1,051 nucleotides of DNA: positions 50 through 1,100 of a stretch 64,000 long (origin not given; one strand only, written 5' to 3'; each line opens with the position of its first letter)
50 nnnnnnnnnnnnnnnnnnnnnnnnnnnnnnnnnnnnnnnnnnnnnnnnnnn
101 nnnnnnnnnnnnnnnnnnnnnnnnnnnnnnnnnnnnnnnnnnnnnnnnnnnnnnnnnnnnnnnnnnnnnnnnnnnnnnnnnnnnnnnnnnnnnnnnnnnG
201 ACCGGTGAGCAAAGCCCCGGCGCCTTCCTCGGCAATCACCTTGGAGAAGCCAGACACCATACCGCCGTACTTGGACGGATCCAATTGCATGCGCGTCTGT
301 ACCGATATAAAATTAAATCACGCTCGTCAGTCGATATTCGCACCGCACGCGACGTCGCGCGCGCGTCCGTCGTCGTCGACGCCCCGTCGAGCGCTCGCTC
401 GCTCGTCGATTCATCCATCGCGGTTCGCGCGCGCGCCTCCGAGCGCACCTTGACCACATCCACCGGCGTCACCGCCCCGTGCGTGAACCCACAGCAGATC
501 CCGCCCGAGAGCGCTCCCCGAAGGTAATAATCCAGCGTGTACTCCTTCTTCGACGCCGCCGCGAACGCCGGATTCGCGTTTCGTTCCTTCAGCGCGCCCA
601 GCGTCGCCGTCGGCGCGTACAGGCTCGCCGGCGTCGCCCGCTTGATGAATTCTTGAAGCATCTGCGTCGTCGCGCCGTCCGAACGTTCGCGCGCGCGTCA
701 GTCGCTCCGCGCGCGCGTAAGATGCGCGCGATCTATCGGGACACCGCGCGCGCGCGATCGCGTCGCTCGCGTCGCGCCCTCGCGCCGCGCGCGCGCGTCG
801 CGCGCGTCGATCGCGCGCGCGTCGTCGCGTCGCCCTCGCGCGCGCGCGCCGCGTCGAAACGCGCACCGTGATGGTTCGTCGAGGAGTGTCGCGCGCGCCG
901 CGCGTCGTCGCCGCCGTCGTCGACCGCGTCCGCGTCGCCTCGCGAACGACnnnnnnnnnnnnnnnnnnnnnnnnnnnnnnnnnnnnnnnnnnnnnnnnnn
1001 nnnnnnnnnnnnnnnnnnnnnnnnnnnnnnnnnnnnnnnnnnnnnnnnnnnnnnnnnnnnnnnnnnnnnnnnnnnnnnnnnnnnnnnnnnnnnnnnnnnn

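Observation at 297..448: ORF track mis-models spliced genes: three introns recovered by protein-level reasoning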

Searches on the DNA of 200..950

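Call 71: search_rna_families(source=window, start=200, end=950, threshold=evalue, max_evalue=1)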
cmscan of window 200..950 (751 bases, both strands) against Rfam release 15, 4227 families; matches with E-value up to 1: 1.
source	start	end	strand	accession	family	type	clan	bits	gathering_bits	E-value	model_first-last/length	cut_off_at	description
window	681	774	-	RF03170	c-di-GMP-II-GCG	Cis-reg; riboswitch;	CL00127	24.9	47.9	0.061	1-85/85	no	c-di-GMP-II-GCG riboswitch aptamer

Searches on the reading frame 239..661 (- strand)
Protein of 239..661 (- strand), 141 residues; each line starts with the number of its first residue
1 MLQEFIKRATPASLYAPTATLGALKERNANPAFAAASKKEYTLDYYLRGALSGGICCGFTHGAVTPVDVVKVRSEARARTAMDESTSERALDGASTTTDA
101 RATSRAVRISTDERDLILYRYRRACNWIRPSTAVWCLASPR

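Call 10: search_protein_families(library=pfam, max_evalue=0.01, proteins=[window:239-661:-])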
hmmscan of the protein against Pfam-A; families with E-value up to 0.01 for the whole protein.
seq(141 aa): 1 family
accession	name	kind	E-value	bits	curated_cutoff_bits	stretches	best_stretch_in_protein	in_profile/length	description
PF00153.32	Mito_carr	-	0.00038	20.6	22.3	1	47-93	6-50/96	Mitochondrial carrier protein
